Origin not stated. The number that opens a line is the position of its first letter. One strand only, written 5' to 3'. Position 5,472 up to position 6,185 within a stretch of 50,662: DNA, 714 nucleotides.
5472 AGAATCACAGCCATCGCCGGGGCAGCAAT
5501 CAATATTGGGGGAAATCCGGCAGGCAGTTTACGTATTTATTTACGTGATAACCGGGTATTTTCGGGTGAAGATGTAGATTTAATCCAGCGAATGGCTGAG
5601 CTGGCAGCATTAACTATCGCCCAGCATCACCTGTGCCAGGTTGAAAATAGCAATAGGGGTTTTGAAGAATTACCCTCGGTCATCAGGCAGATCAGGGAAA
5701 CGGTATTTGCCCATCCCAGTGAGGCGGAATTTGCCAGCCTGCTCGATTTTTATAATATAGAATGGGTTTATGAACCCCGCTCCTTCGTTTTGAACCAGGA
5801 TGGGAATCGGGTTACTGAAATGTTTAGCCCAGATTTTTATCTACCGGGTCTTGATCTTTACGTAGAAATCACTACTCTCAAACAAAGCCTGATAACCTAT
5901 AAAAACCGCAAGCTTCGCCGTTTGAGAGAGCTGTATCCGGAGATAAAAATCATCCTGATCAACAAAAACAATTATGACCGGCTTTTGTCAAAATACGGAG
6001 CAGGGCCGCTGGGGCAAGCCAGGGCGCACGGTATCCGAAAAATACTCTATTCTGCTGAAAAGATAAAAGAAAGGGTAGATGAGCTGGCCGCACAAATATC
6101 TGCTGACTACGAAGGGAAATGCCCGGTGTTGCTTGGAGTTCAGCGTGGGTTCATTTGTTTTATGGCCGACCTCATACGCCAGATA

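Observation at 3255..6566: archease-RtcB operon continues into a GAF / PD-(D/E)xK-like / HPRT triple-domain fusion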

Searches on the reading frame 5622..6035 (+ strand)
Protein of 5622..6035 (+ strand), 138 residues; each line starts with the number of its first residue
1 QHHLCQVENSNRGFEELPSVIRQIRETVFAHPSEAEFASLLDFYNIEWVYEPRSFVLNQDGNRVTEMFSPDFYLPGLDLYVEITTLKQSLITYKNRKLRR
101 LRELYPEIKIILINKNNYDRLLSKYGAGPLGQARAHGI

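Call 7: search_solved_structures(query=window:5622-6035:+, max_evalue=10, show_alignments=3)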
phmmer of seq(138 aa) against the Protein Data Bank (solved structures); distinct sequences matched with E-value up to 10: 5.
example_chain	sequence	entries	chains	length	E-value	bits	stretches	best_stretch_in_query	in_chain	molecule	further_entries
8yf5_E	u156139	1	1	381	0.35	14.1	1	36-106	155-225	Exonuclease Rat1p and Rai1p interacting protein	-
1g65_I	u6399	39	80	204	0.85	12.9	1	76-130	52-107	Proteasome component PUP3 | 20S PROTEASOME | PUP3 isoform 1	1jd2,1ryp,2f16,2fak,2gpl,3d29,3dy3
8u6y_J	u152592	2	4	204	0.85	12.9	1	76-130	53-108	Proteasome subunit beta type-3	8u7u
10mt_J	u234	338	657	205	0.86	12.9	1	76-130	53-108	Proteasome subunit beta type-3 | PROTEASOME COMPONENT PUP3 | Proteasome endopeptidase complex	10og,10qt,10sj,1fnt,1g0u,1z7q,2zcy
2kna_A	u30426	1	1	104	0.94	12.8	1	12-73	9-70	Baculoviral IAP repeat-containing protein 4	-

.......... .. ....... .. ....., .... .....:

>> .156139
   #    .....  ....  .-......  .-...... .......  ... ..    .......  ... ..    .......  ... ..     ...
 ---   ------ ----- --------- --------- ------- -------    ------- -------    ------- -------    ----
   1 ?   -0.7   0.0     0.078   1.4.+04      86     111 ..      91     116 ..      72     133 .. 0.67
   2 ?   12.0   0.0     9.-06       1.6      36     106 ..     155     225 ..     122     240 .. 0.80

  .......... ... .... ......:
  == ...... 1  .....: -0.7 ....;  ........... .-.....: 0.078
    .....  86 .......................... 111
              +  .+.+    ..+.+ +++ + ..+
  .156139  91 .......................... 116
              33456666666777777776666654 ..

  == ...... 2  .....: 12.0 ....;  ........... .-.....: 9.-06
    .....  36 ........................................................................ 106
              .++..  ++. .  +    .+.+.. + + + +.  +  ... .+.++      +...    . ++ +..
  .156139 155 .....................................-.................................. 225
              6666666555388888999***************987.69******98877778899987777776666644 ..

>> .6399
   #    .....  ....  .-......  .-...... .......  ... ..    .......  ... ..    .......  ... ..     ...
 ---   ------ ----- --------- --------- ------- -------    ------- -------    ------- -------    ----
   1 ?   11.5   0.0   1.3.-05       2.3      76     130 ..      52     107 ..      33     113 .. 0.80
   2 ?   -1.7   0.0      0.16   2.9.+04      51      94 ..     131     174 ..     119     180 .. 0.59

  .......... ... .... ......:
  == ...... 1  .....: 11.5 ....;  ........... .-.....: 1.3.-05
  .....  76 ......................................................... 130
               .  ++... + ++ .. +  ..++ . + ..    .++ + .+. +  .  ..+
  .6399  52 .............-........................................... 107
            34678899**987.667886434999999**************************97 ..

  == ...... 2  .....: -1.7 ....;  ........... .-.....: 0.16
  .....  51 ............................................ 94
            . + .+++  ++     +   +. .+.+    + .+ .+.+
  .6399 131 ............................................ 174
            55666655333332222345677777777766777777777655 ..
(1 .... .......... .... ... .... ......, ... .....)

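Call 8: search_protein_families(library=phrogs, proteins=[window:5622-6035:+], max_evalue=10)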
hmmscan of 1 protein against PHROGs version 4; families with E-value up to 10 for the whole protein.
seq(138 aa): 5 families
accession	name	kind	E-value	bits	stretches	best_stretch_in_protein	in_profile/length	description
phrog_15137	-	DNA, RNA and nucleotide metabolism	1.4e-08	35.6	1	24-125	124-224/236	endonuclease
phrog_9019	-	DNA, RNA and nucleotide metabolism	1.8e-05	25.8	1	26-115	56-136/160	Holliday junction resolvase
phrog_21138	-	unknown function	7.5e-05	24.4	1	34-88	20-71/198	-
phrog_945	-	DNA, RNA and nucleotide metabolism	0.00036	21.3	1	25-121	10-97/145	endonuclease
phrog_22215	-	unknown function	0.0011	19.8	1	28-99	216-288/324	-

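Call 9: search_protein_families(library=pfam, proteins=[window:5622-6035:+], max_evalue=10)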
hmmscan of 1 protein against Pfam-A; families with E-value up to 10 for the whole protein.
seq(138 aa): 0 families

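Call 21: search_protein_representatives(protein=window:5646-6035:+)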
Query: 130 residues. Proteins with E-value up to 0.001 (for the whole library): 1761; up to 1e-10: 805; up to 1e-30: 55. The best 150 are listed.
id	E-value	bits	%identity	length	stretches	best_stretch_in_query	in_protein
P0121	1.6e-53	196.3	77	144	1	20-130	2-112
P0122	5.2e-48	178.5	67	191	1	12-129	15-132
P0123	2.1e-43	163.7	65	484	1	15-130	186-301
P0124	4.6e-43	162.5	66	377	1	15-130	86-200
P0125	2.1e-41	157.2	61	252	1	10-130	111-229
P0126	8.0e-41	155.3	62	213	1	19-130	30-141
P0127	1.9e-40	154.1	63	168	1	19-130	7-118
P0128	3.6e-39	150.0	62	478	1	19-126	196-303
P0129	1.2e-37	145.1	68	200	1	20-118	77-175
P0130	1.5e-37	144.7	62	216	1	17-119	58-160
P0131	2.3e-37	144.2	58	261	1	15-129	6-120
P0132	1.2e-36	141.8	66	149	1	20-121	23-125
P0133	2.0e-36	141.1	66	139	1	18-122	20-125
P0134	8.9e-36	139.0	56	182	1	20-130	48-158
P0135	1.1e-35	138.6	61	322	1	23-129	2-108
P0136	3.5e-35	137.1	61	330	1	20-123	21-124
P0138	1.2e-34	135.4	59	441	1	23-129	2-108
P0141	2.6e-34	134.3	62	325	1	19-118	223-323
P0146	1.2e-33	132.2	61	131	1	20-123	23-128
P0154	4.6e-33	130.2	60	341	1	20-121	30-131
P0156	3.5e-32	127.4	60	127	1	16-119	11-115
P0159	9.0e-32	126.1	59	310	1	20-119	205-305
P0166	3.9e-31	124.0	56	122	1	19-121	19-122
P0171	4.7e-31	123.7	52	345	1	17-117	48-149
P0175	1.0e-30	122.7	60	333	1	20-119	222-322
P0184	2.8e-30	121.2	56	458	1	19-121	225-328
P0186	3.5e-30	120.9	57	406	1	18-120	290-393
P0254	5.7e-28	113.8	60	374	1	20-120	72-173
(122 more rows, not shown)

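Call 22: search_protein_families(library=pfam, proteins=[P0141, P0159, P0175, P0186, P0184, P0138, P0136, P0154, P0171, P0254], max_evalue=0.01)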
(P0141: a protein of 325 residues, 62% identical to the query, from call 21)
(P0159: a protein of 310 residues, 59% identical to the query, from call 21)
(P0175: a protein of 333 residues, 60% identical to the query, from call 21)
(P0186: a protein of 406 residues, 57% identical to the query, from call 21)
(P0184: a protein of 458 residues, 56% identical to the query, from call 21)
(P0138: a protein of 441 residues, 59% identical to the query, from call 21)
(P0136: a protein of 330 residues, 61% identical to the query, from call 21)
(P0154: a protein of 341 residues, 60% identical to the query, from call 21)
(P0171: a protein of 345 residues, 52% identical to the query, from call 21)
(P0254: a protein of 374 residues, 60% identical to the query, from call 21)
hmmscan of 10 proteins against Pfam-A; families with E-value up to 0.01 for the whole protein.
P0141 (325 aa): 1 family
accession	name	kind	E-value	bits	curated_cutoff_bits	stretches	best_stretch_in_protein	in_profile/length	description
PF13189.12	Cytidylate_kin2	-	1e-30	107.6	28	1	3-167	1-175/176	Cytidylate kinase-like family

P0159 (310 aa): 1 family
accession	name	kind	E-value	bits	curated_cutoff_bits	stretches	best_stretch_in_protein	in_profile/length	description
PF13189.12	Cytidylate_kin2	-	8.5e-30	104.7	28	1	4-163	2-174/176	Cytidylate kinase-like family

P0175 (333 aa): 2 families
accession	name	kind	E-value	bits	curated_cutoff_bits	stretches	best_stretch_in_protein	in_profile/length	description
PF13189.12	Cytidylate_kin2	-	1.3e-25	91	28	1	3-163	1-175/176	Cytidylate kinase-like family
PF05367.17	Phage_endo_I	-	0.0058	16.7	29.1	1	234-311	26-96/149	Phage endonuclease I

P0186 (406 aa): 2 families
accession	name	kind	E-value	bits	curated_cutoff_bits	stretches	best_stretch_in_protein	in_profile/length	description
PF13189.12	Cytidylate_kin2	-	1e-34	120.7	28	1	3-167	1-175/176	Cytidylate kinase-like family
PF13238.12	AAA_18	-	0.0099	16.8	29.4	0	11-125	8-113/128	AAA domain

P0184 (458 aa): 1 family
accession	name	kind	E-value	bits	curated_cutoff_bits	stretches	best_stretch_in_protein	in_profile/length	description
PF13189.12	Cytidylate_kin2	-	6.8e-07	30.1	28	1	30-112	93-175/176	Cytidylate kinase-like family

P0138 (441 aa): 2 families
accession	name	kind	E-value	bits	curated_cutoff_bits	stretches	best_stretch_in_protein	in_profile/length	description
PF08002.16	DUF1697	-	3.8e-34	118.5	24.4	1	303-424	3-123/137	Protein of unknown function (DUF1697)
PF00156.33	Pribosyltran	-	9.5e-16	57.9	26.3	1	120-213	12-107/158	Phosphoribosyl transferase domain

P0136 (330 aa): 1 family
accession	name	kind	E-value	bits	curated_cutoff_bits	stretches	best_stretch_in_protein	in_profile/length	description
PF00156.33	Pribosyltran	-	1.5e-25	89.8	26.3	1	138-284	8-158/158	Phosphoribosyl transferase domain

P0154 (341 aa): 1 family
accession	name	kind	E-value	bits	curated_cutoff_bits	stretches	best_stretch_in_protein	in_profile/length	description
PF00156.33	Pribosyltran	-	3.8e-23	82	26.3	1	151-295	4-158/158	Phosphoribosyl transferase domain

P0171 (345 aa): 2 families
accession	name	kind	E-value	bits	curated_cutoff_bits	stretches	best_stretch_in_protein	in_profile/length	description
PF00156.33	Pribosyltran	-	8.3e-10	38.6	26.3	1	197-322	28-149/158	Phosphoribosyl transferase domain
PF03466.25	LysR_substrate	-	0.0065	16.3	28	0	224-291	99-169/209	LysR substrate binding domain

P0254 (374 aa): 0 families

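Call 26: find_homologous_proteins(query=window:5646-6035:+, max_evalue=0.001)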
Query window:5646-6035:+ (130 aa): 4669 proteins with E <= 0.001 among 4692 candidates; the best 120 are listed.
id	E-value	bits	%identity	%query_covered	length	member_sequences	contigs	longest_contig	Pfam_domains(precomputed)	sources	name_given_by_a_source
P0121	5.1e-53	196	77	85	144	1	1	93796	-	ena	-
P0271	1.3e-49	185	70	92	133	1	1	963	-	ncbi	-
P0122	1.6e-47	179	67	92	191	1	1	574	-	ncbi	ncbi:unnamed protein product, partial [marine sediment metagenome]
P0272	3.2e-45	171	64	93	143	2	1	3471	-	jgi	jgi:hypoxanthine phosphoribosyltransferase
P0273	2.7e-42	162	64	86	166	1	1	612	-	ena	-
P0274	7.3e-42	160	67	85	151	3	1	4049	-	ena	-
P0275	1.0e-40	157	70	80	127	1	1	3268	-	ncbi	ncbi:MAG: hypothetical protein ACRDJN_05190 [Chloroflexota bacterium]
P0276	1.9e-40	156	62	85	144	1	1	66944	-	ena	-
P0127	6.0e-40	154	65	85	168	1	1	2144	-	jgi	jgi:hypoxanthine phosphoribosyltransferase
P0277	9.1e-40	154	66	81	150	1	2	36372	-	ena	-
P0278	1.1e-39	153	64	85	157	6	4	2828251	-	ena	-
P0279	1.6e-39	153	69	78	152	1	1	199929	-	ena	-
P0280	2.1e-39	152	73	75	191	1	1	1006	-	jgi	jgi:hypoxanthine phosphoribosyltransferase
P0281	5.7e-39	151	63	86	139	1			-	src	-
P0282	8.9e-39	150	62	85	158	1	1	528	-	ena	-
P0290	5.5e-38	148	68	75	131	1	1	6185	PF05367.18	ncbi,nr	ncbi:MAG: hypothetical protein M1319_05515 [Chloroflexi bacterium]|nr:hypothetical protein [Chlorofl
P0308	6.1e-37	144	69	76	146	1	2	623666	-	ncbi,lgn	-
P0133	6.1e-36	141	65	82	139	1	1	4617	-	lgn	-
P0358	3.2e-35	139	58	88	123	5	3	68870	-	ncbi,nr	ncbi:MAG: hypothetical protein QN187_09790 [Armatimonadota bacterium]|nr:hypothetical protein [Armat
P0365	3.9e-35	139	57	91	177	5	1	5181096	-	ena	-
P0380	6.0e-35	138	64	74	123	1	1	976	PF05367.18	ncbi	-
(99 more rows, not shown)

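Call 27: find_encoding_contigs(protein=P0278, flank=5000, max_places=2)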
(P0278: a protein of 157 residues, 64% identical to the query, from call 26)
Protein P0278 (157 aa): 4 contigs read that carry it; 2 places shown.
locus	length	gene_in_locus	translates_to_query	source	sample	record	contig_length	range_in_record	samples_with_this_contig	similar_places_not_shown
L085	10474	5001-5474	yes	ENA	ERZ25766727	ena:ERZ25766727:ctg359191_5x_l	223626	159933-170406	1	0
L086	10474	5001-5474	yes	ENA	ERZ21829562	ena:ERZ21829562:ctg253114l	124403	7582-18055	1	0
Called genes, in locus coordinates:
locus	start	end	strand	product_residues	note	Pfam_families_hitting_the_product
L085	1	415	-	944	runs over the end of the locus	PF13231:PMT_2, PF07691:PA14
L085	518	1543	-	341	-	PF03537:Glyco_hydro_114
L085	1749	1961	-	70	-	-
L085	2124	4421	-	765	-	PF00270:DEAD, PF04851:ResIII (weak), PF00271:Helicase_C, PF22982:WHD_HRQ1, PF09369:MZB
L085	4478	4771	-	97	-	PF04456:DUF503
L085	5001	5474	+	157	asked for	-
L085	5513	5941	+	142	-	PF00156:Pribosyltran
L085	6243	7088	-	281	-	PF00106:adh_short, PF01370:Epimerase, PF08643:DUF1776 (faint), PF08659:KR, PF13561:adh_short_C2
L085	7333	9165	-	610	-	PF19291:TREH_N, PF00723:Glyco_hydro_15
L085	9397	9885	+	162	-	PF02481:DNA_processg_A (weak), PF18306:LDcluster4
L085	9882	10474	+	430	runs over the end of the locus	PF03952:Enolase_N, PF00113:Enolase_C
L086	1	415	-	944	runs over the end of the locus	PF13231:PMT_2, PF07691:PA14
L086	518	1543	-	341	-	PF03537:Glyco_hydro_114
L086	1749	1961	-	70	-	-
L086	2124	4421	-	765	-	PF00270:DEAD, PF04851:ResIII (weak), PF00271:Helicase_C, PF22982:WHD_HRQ1, PF09369:MZB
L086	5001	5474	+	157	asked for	-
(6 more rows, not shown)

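Call 28: find_encoding_contigs(protein=P0365, flank=5000, max_places=2)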
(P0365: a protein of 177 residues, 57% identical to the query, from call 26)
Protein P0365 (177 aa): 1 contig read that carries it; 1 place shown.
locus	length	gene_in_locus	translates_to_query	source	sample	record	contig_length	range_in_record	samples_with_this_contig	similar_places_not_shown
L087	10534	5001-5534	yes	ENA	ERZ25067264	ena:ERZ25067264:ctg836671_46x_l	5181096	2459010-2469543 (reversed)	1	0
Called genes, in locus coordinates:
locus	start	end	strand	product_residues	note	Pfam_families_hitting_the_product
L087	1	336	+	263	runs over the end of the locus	PF13489:Methyltransf_23, PF01209:Ubie_methyltran, PF13847:Methyltransf_31, PF08241:Methyltransf_11, PF08242:Methyltransf_12, PF13649:Methyltransf_25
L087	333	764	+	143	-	PF13847:Methyltransf_31 (weak), PF08242:Methyltransf_12 (weak), PF13649:Methyltransf_25 (weak)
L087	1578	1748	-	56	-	-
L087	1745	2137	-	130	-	-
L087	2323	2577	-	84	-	PF10711:DUF2513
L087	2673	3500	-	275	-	PF12762:DDE_Tnp_IS1595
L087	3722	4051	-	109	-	-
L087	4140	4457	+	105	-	-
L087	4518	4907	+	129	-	-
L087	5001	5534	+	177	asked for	-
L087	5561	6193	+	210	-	PF00156:Pribosyltran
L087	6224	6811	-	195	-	PF02142:MGS, PF01808:AICARFT_IMPCHas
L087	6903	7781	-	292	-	PF00106:adh_short, PF08659:KR (weak), PF13561:adh_short_C2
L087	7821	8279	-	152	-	-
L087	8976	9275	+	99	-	-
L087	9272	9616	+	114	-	PF13560:HTH_31, PF01381:HTH_3, PF12844:HTH_19 (weak)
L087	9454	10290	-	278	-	-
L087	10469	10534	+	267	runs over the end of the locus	-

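Call 29: find_encoding_contigs(protein=P0358, flank=5000, max_places=2)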
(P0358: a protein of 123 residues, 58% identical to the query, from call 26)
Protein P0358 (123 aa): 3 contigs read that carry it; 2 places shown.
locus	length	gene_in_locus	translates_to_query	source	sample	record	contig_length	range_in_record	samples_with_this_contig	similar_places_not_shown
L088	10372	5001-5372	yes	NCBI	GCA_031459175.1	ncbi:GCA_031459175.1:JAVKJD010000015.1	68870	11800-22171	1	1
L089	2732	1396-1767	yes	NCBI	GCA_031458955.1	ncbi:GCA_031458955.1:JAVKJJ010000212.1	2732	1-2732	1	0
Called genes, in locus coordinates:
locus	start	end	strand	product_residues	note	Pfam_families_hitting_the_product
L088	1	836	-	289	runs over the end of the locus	PF18075:FtsX_ECD, PF02687:FtsX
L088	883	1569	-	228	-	PF00005:ABC_tran, PF13304:AAA_21 (weak)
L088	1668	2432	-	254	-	PF01975:SurE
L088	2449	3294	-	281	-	PF01875:Memo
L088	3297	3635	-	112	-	PF03091:CutA1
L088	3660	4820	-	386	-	PF00514:Arm (faint), PF01602:Adaptin_N (faint), PF02985:HEAT (faint), PF12717:Cnd1 (faint), PF13513:HEAT_EZ (faint), PF13646:HEAT_2, PF03130:HEAT_PBS (faint), PF13646:HEAT_2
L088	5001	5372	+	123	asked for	-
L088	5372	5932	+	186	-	PF00156:Pribosyltran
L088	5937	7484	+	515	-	PF00005:ABC_tran, PF13304:AAA_21 (faint), PF00005:ABC_tran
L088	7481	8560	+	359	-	PF02653:BPD_transp_2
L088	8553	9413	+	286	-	PF02653:BPD_transp_2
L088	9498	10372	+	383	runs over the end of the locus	PF02608:Bmp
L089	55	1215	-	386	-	PF00514:Arm (faint), PF01602:Adaptin_N (faint), PF02985:HEAT (faint), PF12717:Cnd1 (faint), PF13513:HEAT_EZ (faint), PF13646:HEAT_2, PF03130:HEAT_PBS (faint), PF13646:HEAT_2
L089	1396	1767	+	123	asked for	-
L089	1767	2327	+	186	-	PF00156:Pribosyltran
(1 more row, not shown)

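Call 30: find_encoding_contigs(protein=P0308, flank=5000, max_places=2)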
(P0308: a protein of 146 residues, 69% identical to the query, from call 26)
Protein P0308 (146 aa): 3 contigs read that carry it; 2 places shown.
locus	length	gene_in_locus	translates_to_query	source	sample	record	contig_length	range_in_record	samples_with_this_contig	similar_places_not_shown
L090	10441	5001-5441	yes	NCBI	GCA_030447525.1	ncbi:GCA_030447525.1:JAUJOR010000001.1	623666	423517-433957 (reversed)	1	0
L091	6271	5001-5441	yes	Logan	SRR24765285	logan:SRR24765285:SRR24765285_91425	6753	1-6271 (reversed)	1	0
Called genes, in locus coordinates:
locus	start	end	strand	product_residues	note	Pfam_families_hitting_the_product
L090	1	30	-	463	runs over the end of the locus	PF21922:PBP_dimer_2, PF00905:Transpeptidase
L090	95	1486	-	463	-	PF01098:FTSW_RODA_SPOVE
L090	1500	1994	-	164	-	PF16697:Yop-YscD_cpl, PF00498:FHA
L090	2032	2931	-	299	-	PF12401:FhaA_N, PF16697:Yop-YscD_cpl, PF00498:FHA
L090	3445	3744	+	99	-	-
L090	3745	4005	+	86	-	PF12732:YtxH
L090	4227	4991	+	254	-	-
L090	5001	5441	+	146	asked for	-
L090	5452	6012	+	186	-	PF00156:Pribosyltran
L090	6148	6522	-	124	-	-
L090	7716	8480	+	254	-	PF00731:AIRC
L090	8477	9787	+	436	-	PF01969:Ni_insertion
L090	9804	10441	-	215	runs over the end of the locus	PF14417:MEDS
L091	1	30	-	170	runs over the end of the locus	?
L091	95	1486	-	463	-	PF01098:FTSW_RODA_SPOVE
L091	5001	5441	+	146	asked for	-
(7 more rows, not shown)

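Call 33: search_solved_structures(query=A2, max_evalue=10, show_alignments=3)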
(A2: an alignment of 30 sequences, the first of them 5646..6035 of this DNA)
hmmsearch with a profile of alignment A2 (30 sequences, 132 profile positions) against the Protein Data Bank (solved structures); distinct sequences matched with E-value up to 10: 4.
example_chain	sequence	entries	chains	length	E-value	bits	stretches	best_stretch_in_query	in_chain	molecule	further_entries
3cae_A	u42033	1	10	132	0.00015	24.7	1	31-117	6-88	Endonuclease I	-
2pfj_A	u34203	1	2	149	0.018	18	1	26-117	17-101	Endodeoxyribonuclease 1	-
1m0d_A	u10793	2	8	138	0.028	17.4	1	29-117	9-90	Endodeoxyribonuclease I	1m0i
1fzr_A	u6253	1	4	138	0.18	14.7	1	29-117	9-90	ENDONUCLEASE I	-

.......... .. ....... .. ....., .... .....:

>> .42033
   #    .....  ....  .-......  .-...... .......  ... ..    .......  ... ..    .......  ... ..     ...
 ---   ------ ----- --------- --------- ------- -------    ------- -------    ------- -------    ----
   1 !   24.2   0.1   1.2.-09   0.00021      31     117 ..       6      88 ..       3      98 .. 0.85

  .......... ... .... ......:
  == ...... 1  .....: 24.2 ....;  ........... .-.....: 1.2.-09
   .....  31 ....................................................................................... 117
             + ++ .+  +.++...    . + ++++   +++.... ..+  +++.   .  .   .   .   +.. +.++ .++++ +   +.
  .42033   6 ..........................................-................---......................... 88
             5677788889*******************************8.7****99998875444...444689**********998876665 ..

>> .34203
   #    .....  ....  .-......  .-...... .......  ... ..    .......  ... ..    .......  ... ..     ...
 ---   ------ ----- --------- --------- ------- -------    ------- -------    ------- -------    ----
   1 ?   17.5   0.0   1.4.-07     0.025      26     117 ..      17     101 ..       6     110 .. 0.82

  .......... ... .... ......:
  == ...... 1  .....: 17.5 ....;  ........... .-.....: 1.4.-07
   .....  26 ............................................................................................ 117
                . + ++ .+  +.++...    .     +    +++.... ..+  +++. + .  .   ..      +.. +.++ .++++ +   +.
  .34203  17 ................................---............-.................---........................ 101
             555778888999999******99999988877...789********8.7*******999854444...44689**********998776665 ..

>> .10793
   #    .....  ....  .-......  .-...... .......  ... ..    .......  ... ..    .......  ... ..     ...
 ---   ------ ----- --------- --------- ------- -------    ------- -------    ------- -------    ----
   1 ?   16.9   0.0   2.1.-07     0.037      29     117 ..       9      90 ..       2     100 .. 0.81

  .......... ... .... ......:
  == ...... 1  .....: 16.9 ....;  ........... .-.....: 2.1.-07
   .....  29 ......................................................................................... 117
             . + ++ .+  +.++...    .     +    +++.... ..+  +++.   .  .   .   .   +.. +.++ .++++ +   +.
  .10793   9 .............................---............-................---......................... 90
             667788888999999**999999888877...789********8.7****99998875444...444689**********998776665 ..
